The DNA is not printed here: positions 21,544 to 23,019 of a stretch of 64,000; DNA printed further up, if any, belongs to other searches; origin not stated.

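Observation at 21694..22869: Orphan Card1/Can2-like CARF + PD-(D/E)xK protein with S-C-K in place of the E-x-K motif and no CRISPR-Cas or cyclase nearby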

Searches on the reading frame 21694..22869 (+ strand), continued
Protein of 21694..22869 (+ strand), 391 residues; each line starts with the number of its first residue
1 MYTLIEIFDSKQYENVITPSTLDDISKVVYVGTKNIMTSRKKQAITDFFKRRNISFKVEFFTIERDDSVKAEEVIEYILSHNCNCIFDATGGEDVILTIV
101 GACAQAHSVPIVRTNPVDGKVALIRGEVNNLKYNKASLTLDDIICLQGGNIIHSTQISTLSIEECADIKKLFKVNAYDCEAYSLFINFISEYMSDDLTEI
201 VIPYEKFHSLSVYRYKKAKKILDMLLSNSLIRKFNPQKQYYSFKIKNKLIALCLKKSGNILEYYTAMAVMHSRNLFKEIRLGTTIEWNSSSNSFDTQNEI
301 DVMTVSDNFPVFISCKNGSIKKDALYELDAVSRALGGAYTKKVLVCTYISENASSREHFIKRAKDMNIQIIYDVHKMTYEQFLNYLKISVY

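Call 33: search_protein_families(library=padloc, proteins=[L058:1-1077:+, L058:1830-2579:+, L058:2600-3682:+, L058:3686-5161:+, L058:5164-6189:+, L058:6192-6965:+, L058:6979-7413:+, L058:8001-9956:+, L058:9998-11239:+, L058:11340-12116:-], max_evalue=0.001)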
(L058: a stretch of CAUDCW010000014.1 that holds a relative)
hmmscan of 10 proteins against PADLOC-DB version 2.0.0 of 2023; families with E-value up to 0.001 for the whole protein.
L058:1-1077:+ (358 aa): 4 families
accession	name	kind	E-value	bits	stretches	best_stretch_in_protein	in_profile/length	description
PDLC03838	DolB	-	7.6e-07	26.7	1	81-147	136-196/375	-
PDLC04232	IetA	-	3.5e-06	24.7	1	76-226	75-222/330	-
PDLC02196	IetA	-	0.00011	19.8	1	90-141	95-147/374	-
PDLC04606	PDC-M37B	-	0.00039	17.7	1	76-157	136-215/390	-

L058:1830-2579:+ (249 aa): 16 families
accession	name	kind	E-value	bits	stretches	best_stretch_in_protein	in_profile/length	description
PDLC01782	Cas6b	-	1.7e-54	183.4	1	9-242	4-232/235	-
PDLC01451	Cas6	-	7.1e-33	112.8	1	26-242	18-216/219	"CAS-I,CAS-II,CAS-III,CAS-IV,CAS-V,CAS-VI; crRNAmaturation"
PDLC01609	Cas6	-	2.8e-32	110.3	1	102-241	3-135/137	"CAS-I,CAS-II,CAS-III,CAS-IV,CAS-V,CAS-VI; crRNAmaturation"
PDLC00956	Cas6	-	7.7e-30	102.9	1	51-241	2-199/200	CRISPR-associated endoribonuclease Cas6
PDLC01372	Cas6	-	1e-25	89.3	1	10-241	5-233/235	"CAS-I,CAS-II,CAS-III,CAS-IV,CAS-V,CAS-VI; crRNAmaturation"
PDLC01718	typeIV_Cas6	-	1.4e-23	82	1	14-242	9-238/262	Cas6_7_IV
PDLC01265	Cas6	-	2.9e-23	81.6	1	57-241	1-178/179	"CAS-I,CAS-II,CAS-III,CAS-IV,CAS-V,CAS-VI; crRNAmaturation"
PDLC02098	Cas6_IIIa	-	4e-23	80.9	1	8-241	3-197/200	-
PDLC01783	Cas6b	-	1.3e-16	59.1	1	43-241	32-222/225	-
PDLC02103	Cas6b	-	1.8e-14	52.1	1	123-241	119-236/240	-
PDLC01786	Cas6b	-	4.6e-12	44.3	1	29-241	24-227/228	-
PDLC01791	Cas6b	-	1.2e-10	39.6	1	26-242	21-230/233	-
PDLC01784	Cas6b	-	4.6e-10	37.5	1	45-241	36-225/230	-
PDLC02101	Cas6b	-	4.7e-10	37.7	1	17-241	11-217/218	-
PDLC01788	Cas6b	-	9.6e-08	30.3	1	29-240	12-214/219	-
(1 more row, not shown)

L058:2600-3682:+ (360 aa): 1 family
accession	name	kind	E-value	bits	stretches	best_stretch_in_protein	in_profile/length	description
PDLC01492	Cmr1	-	3.8e-71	238.4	1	6-310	3-288/288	"CAS-III-B,CAS-III-C; effector_G7"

L058:3686-5161:+ (491 aa): 16 families
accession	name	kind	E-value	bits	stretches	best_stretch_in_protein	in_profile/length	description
PDLC02055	Cas10b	-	7.1e-50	168.2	1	6-453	2-458/487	-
PDLC01422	Cas10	-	7.2e-46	155.3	2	135-422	234-465/519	CAS-III; effector_LS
PDLC01292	Cas10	-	1.2e-42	144.8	2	178-354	234-387/387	CAS-III; effector_LS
PDLC02056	Cas10b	-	4.3e-34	116.1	2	211-348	262-410/600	-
PDLC00917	Cas10b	-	4.5e-33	112.9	2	173-341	327-505/510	"CRISPR-associated protein Cas10/Cmr2, subtype III-B"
PDLC01444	Cas10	-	2e-25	87.7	1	189-413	367-556/605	CAS-III; effector_LS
PDLC02054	Cas10b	-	9.5e-25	85.4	2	218-372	274-427/537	-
PDLC02051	Cas10b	-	5.1e-18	63.5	1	132-375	196-394/479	-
PDLC01529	Cas10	-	3.3e-13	47.7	1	144-348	134-325/370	CAS-III; effector_LS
PDLC01293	Cas10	-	1.3e-09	35.5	1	150-341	401-572/577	CAS-III; effector_LS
PDLC00919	Cas10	-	3.9e-09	34.1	1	188-346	199-365/414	Cas10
PDLC00916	Cas10a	-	5.8e-09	33.4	1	172-336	486-640/650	"CRISPR-associated protein Cas10/Csm1, subtype III-A/MTUBE"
PDLC02058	Cas10d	-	9.5e-09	32.6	1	213-352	167-301/441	-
PDLC00920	Cas10b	-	5e-08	31.5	1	6-106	2-110/116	Cas10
PDLC01651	Cas10b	-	7.4e-08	30.7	1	7-61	1-54/113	CAS-III-B; effector_LS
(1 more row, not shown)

L058:5164-6189:+ (341 aa): 4 families
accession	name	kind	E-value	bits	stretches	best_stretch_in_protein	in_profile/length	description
PDLC01209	Cmr3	-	2.8e-34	117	2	3-167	3-170/389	"CAS-III-B,CAS-III-C; effector_G5"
PDLC01208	Cmr3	-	2.4e-29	101.4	1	4-335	3-300/301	"CAS-III-B,CAS-III-C; effector_G5"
PDLC01269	Cmr3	-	2e-09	35.8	1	15-333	1-267/273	"CAS-III-B,CAS-III-C; effector_G5"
PDLC01454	Cmr3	-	5.9e-07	27.3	1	104-337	46-275/278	"CAS-III-B,CAS-III-C; effector_G5"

L058:6192-6965:+ (257 aa): 25 families
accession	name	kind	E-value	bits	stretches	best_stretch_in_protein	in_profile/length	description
PDLC01295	Cmr4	-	6e-37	126.3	1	5-252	2-256/256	"CAS-III-B,CAS-III-C; effector_G7"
PDLC00981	Cmr4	-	8.1e-37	125.7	1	5-252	2-283/283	CRISPR type III-B/RAMP module RAMP protein Cmr4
PDLC00982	Cmr4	-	3.8e-32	110.2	2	6-104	3-102/281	Cmr4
PDLC01441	Cmr4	-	8.3e-29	99.1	1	4-253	3-241/245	"CAS-III-B,CAS-III-C; effector_G7"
PDLC01613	Csm3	-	8e-12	44.4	1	7-250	1-175/177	"CAS-III-A,CAS-III-D; effector_G7"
PDLC01535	Cmr6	-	1.3e-11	42.9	1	15-100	21-108/185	"CAS-III-B,CAS-III-C; effector_G7"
PDLC01442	Csm3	-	1.5e-10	39.3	1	7-255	13-182/208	"CAS-III-A,CAS-III-D; effector_G7"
PDLC01016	Csm3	-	2.6e-10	39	1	7-250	2-187/189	Csm3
PDLC01339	Csm3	-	4.5e-10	38.8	1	10-92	1-51/163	"CAS-III-A,CAS-III-D; effector_G7"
PDLC01015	Csm3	-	2.1e-09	36.8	1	12-99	3-98/178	Csm3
PDLC00988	Cmr6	-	8.8e-09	33.5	1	19-75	25-89/252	Cmr6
PDLC02107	Cas7_IIId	-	3.9e-08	30.7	1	7-99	11-91/426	-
PDLC01452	Cmr6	-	2.2e-07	29.2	1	3-80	66-138/228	"CAS-III-B,CAS-III-C; effector_G7"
PDLC01274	Cmr6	-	3e-07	28.7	1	6-80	29-98/188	"CAS-III-B,CAS-III-C; effector_G7"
PDLC02110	Cas7_IIId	-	4.8e-07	28.1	1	6-79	5-73/171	-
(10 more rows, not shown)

L058:6979-7413:+ (144 aa): 2 families
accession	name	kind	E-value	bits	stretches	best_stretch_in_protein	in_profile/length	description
PDLC01211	Cmr5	-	4.1e-40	134.8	1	1-126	1-125/127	CAS-III-B; effector_SS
PDLC01502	Cmr5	-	1.8e-21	74.8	1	1-122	1-117/123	CAS-III-B; effector_SS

L058:8001-9956:+ (651 aa): 2 families
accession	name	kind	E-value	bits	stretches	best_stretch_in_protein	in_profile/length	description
PDLC01174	CorA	-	6.1e-77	257.4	1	145-645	3-435/446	CorA-like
PDLC01043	CorA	-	2.5e-72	242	1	146-630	4-413/457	CorA-like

L058:9998-11239:+ (413 aa): 13 families
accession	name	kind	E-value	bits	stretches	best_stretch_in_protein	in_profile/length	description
PDLC01895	CARF4--CARF_PDDEXK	-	8.4e-32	108.6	1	2-402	3-376/397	-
PDLC01881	CARF4--CARF_PDDEXK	-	4.9e-24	83.2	1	2-392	5-359/378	-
PDLC01880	CARF4--CARF_PDDEXK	-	8e-22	76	1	3-394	4-348/364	-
PDLC01884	CARF4--CARF_PDDEXK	-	6.2e-16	56.8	1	4-368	6-342/382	-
PDLC01037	Csx1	-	5.1e-11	40.7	1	7-383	9-293/320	ARF+Nuclease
PDLC01890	CARF4--CARF_PDDEXK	-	1.7e-09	35.5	1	268-367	230-318/366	-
PDLC01898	CARF4--CARF_PDDEXK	-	1.7e-09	35.4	1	256-406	161-294/296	-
PDLC01968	CARF_PDDEXK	-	1.8e-09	35.2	1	249-379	221-328/361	-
PDLC01619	Csx1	-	1.3e-08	32.4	1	4-368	5-306/330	CAS-III; associated_signaling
PDLC01882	CARF4--CARF_PDDEXK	-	4e-07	26.9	1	271-369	436-532/569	-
PDLC01900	CARF4--CARF_PDDEXK_AAA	-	2e-05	21.5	1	313-372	475-533/556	-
PDLC01887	CARF4--CARF_PDDEXK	-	2.9e-05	21.8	0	2-109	3-107/285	-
PDLC01889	CARF4--CARF_PDDEXK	-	8.9e-05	19.8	1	314-368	266-320/367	-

L058:11340-12116:- (258 aa): 13 families
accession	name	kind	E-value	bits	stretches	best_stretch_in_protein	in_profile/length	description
PDLC01781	Cas6_IIIa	-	1.6e-58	196.5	1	8-249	2-240/241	-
PDLC01780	Cas6_IIIa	-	3.2e-36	123.5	1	25-249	26-249/262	-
PDLC01466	Cas6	-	2e-23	81.2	1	27-252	25-222/223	"CAS-I,CAS-II,CAS-III,CAS-IV,CAS-V,CAS-VI; crRNAmaturation"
PDLC01650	Cas6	-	1.9e-18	65.4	1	131-245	1-102/102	"CAS-I,CAS-II,CAS-III,CAS-IV,CAS-V,CAS-VI; crRNAmaturation"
PDLC00956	Cas6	-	1.9e-16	59.3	1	74-248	32-200/200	CRISPR-associated endoribonuclease Cas6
PDLC01265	Cas6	-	9.2e-12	44.2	1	75-248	22-179/179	"CAS-I,CAS-II,CAS-III,CAS-IV,CAS-V,CAS-VI; crRNAmaturation"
PDLC02044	Cas6d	-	1.2e-11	42.6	1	108-249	122-257/260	-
PDLC01717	typeIV_Cas6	-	3.1e-11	41.4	1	126-249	124-248/259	Cas6_6_IVD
PDLC01782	Cas6b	-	5.6e-08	31.1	1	6-250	1-234/235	-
PDLC02098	Cas6_IIIa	-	6.8e-08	31.2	1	8-249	3-199/200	-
PDLC01477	Cas6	-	5.7e-07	27.4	1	108-249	149-294/296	"CAS-I,CAS-II,CAS-III,CAS-IV,CAS-V,CAS-VI; crRNAmaturation"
PDLC02100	Cas6a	-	4.2e-06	24.8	1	131-249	127-247/252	-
PDLC02042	Cas6d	-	0.00011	20.1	1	124-246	149-267/271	-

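Call 43: search_protein_families(library=pfam, alignment_id=A2, max_evalue=0.00001)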
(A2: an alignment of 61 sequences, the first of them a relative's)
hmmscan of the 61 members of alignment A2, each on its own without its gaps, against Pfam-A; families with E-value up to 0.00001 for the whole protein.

A. member 1, L016:12112-13122:+ (337 aa): 2 families
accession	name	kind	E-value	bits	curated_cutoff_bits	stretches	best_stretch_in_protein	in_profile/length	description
PF13472.12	Lipase_GDSL_2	-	3.5e-20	73.7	32.9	1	164-321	1-175/178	GDSL-like Lipase/Acylhydrolase family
PF00657.28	Lipase_GDSL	-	1.9e-08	35.2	23.6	1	162-261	1-128/208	GDSL-like Lipase/Acylhydrolase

B. families by the number of members that match (of 61 scanned): 77 families (the first 25 are shown)
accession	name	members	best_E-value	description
PF00392.27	GntR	3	9.1e-15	Bacterial regulatory proteins, gntR family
PF07517.20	SecA_DEAD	2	2.3e-133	SecA DEAD-like domain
PF21090.3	P-loop_SecA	2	5e-93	SecA P-loop domain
PF07516.18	SecA_SW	2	3.1e-74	SecA Wing and Scaffold domain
PF00005.33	ABC_tran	2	4.6e-49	ABC transporter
PF01043.26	SecA_PP_bind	2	2.9e-41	SecA preprotein cross-linking domain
PF07786.18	HGSNAT_cat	2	2.6e-39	Heparan-alpha-glucosaminide N-acetyltransferase, catalytic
PF02390.23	Methyltransf_4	2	6.4e-37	Putative methyltransferase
PF13419.12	HAD_2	2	1.6e-23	Haloacid dehalogenase-like hydrolase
PF12833.13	HTH_18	2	1.3e-20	Helix-turn-helix domain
PF00702.32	Hydrolase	2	4.2e-20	haloacid dehalogenase-like hydrolase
PF00165.29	HTH_AraC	2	3.9e-18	Bacterial regulatory helix-turn-helix proteins, AraC family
PF13242.12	Hydrolase_like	2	2.5e-13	HAD-hyrolase-like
PF13847.12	Methyltransf_31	2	1.7e-10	Methyltransferase domain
PF02311.25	AraC_binding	2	2.1e-10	AraC-like ligand binding domain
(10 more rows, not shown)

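Call 44: search_protein_families(library=pfam, alignment_id=A3, max_evalue=0.00001)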
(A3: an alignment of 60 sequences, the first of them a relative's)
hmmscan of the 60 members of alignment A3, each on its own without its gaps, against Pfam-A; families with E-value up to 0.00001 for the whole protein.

A. member 1, L016:9249-9974:+ (242 aa): 2 families
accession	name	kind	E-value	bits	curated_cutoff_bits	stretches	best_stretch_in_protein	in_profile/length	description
PF00072.30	Response_reg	-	5.3e-27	94.6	30.2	1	6-115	1-111/111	Response regulator receiver domain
PF00486.34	Trans_reg_C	-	8.3e-18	64.7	26.2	1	151-227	1-77/77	Transcriptional regulatory protein, C terminal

B. families by the number of members that match (of 60 scanned): 89 families (the first 25 are shown)
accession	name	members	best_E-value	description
PF01048.26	PNP_UDP_1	5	2.3e-41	Phosphorylase superfamily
PF07724.20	AAA_2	4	2.3e-73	AAA domain (Cdc48 subfamily)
PF00004.35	AAA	4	1.4e-51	ATPase family associated with various cellular activities (AAA)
PF07728.20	AAA_5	4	2.2e-18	AAA domain (dynein-related subfamily)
PF13191.12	AAA_16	4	3.4e-11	AAA ATPase domain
PF13401.12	AAA_22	4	8.6e-11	AAA domain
PF00158.32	Sigma54_activat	4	1.3e-10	Sigma-54 interaction domain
PF13173.12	AAA_14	4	1.9e-09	AAA domain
PF20720.3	nSTAND3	4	6.1e-09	Novel STAND NTPase 3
PF00005.33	ABC_tran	3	1.1e-34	ABC transporter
PF05343.19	Peptidase_M42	2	2.6e-91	M42 glutamyl aminopeptidase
PF02463.25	SMC_N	2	6.3e-74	RecF/RecN/SMC N terminal domain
PF00248.27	Aldo_ket_red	2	1e-54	Aldo/keto reductase family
PF00664.28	ABC_membrane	2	9.6e-49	ABC transporter transmembrane region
PF02534.20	T4SS-DNA_transf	2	5.1e-44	Type IV secretory system Conjugative DNA transfer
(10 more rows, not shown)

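Call 58: search_protein_representatives(alignment_id=A1)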
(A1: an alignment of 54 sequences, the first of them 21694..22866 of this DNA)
Query: 54 sequences, 396 profile positions. Proteins with E-value up to 0.001 (for the whole library): 3295; up to 1e-10: 1950; up to 1e-30: 879. The best 150 are listed.
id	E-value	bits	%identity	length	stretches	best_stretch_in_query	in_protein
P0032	3.5e-142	490.5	-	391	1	1-395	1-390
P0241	1.4e-128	445.7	-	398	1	1-395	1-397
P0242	7.6e-126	436.7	-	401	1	2-395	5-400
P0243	1.0e-125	436.3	-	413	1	2-395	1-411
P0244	8.1e-125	433.3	-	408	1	2-395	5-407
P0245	1.3e-124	432.6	-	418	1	2-393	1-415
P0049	4.7e-124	430.8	-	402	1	2-392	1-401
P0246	1.4e-120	419.4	-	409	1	2-394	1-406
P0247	3.4e-120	418.1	-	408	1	2-395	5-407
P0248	4.4e-120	417.8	-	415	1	2-393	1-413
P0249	1.4e-119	416.1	-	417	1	1-395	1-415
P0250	2.2e-119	415.4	-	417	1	3-394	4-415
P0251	1.4e-118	412.8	-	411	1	2-393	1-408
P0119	5.5e-118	410.8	-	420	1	1-392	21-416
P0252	5.6e-118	410.8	-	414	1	2-395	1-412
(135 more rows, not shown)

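Call 72: search_protein_families(library=pfam, proteins=[L058:1108-1596:+, L058:1-1074:+, L058:7385-8401:+, L024:2-1213:+, L024:11746-12441:+, L039:2482-2961:+, L005:11222-12556:+], max_evalue=0.01)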
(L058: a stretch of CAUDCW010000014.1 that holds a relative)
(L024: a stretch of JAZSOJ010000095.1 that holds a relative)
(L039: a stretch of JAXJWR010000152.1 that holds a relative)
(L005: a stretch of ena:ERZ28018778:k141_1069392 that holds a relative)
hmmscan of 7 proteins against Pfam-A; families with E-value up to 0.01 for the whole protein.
L058:1108-1596:+ (163 aa): 1 family
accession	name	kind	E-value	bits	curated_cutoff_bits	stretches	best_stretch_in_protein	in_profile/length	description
PF10722.14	YbjN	-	0.00024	21.8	22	1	15-141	3-125/126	Putative bacterial sensory transduction regulator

L058:1-1074:+ (358 aa): 4 families
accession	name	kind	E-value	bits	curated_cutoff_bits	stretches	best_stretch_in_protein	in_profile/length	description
PF00004.35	AAA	-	2.4e-18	67.3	21.2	1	121-253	3-130/131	ATPase family associated with various cellular activities (AAA)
PF17866.7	AAA_lid_6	-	1.7e-08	34.8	24.3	1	278-335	3-60/60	AAA lid domain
PF05496.18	RuvB_N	-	6.7e-05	23.1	27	1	82-144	5-61/159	Holliday junction DNA helicase RuvB P-loop domain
PF13401.12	AAA_22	-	0.0039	18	27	0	121-162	10-53/130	AAA domain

L058:7385-8401:+ (339 aa): 1 family
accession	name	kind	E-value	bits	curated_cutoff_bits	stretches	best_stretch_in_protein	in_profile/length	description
PF03787.20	RAMPs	-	3.4e-12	47.7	22.1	1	102-252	23-189/189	RAMP superfamily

L024:2-1213:+ (404 aa): 1 family
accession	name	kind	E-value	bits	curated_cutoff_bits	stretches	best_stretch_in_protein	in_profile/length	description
PF09587.15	PGA_cap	-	1e-67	228.8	27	1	61-307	2-255/255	Bacterial capsule synthesis protein PGA_cap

L024:11746-12441:+ (232 aa): 2 families
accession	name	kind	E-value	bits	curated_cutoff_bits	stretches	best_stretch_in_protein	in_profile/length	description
PF12700.13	HlyD_2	-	3.1e-30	105.7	25.1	1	5-228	9-231/416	HlyD family secretion protein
PF25481.1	Nucleoprot-TPR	-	0.0068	16.9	27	0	113-163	10-59/80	Nucleoprotein TPR-like domain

L039:2482-2961:+ (160 aa): 0 families

L005:11222-12556:+ (445 aa): 0 families

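Call 77: find_related_loci(query=A5, collection=metagenome_contigs, flank=10000)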
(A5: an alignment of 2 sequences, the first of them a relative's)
Query A5 (511 aa) in metagenome_contigs; peptide patterns used: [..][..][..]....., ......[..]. (x = any residue, [..] = any of these).
276 stretches matched a pattern; 19 encode a relative of the query (tblastn E <= 1e-3); 19 distinct loci.
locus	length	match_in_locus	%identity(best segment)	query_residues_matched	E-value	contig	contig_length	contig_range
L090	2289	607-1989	36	5-454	2e-74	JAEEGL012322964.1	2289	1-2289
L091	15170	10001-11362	35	3-447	2e-69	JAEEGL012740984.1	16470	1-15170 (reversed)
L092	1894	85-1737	29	1-504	7e-70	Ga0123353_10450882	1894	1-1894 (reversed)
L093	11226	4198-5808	29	4-508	4e-64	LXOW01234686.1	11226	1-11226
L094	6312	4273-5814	30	6-491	1e-63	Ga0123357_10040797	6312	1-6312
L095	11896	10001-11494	32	8-483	4e-58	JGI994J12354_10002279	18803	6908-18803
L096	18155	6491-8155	28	4-504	3e-57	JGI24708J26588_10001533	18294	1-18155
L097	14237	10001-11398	31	5-458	5e-60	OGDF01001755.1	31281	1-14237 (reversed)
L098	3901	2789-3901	32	6-351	8e-51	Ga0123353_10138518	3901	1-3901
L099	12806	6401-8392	25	8-511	1e-49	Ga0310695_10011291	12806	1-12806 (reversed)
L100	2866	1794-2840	32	8-349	4e-46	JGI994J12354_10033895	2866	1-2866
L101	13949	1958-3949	25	8-511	1e-49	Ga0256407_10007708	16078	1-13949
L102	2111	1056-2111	29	4-319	2e-36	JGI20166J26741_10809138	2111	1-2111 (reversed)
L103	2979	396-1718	23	6-447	1e-25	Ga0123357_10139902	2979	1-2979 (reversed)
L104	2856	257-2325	28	2-511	3e-25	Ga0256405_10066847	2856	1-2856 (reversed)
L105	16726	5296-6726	26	1-460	4e-39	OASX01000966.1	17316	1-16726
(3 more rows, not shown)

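Call 80: search_protein_families(library=pfam, proteins=[L105:13149-13700:+, L093:3782-4174:+, L094:5937-6311:+, L099:6386-8395:+, L096:6467-8176:+, L097:2543-3943:+, L097:366-2579:+, L105:3865-4467:+, L105:2801-3307:+, L094:2268-3668:+], max_evalue=0.01)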
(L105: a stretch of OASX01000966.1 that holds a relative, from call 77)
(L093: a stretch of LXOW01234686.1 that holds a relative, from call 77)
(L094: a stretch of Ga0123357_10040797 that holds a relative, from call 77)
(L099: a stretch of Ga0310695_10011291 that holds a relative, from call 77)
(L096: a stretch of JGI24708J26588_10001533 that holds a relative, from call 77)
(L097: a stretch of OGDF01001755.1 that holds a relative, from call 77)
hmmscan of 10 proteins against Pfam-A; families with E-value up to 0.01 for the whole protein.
L105:13149-13700:+ (184 aa): 0 families

L093:3782-4174:+ (131 aa): 0 families

L094:5937-6311:+ (125 aa): 0 families

L099:6386-8395:+ (670 aa): 1 family
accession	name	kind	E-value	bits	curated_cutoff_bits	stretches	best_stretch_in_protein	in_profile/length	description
PF18061.6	CRISPR_Cas9_WED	-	0.0062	17.1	27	1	238-276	74-111/131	CRISPR-Cas9 WED domain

L096:6467-8176:+ (570 aa): 0 families

L097:2543-3943:+ (467 aa): 0 families

L097:366-2579:+ (738 aa): 0 families

L105:3865-4467:+ (201 aa): 2 families
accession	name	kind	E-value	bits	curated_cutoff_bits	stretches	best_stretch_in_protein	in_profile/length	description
PF14279.12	HNH_5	-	0.00013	22.3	27.5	1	73-107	8-42/56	HNH endonuclease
PF01844.29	HNH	-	0.00017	22.1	21.4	1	76-106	12-42/47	HNH endonuclease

L105:2801-3307:+ (169 aa): 1 family
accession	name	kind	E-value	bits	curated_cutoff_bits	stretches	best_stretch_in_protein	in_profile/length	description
PF11185.13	DUF2971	-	3.7e-06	28.6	22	1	119-163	1-48/89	Protein of unknown function (DUF2971)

L094:2268-3668:+ (467 aa): 2 families
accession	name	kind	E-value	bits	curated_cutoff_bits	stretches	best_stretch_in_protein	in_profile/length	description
PF04326.19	SLFN_AlbA_2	-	5.9e-16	59.5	25.3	1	36-163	1-117/118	Schlafen, AlbA_2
PF13749.12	HATPase_c_4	-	1.4e-12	47.8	26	1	338-427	3-89/89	Putative ATP-dependent DNA helicase recG C-terminal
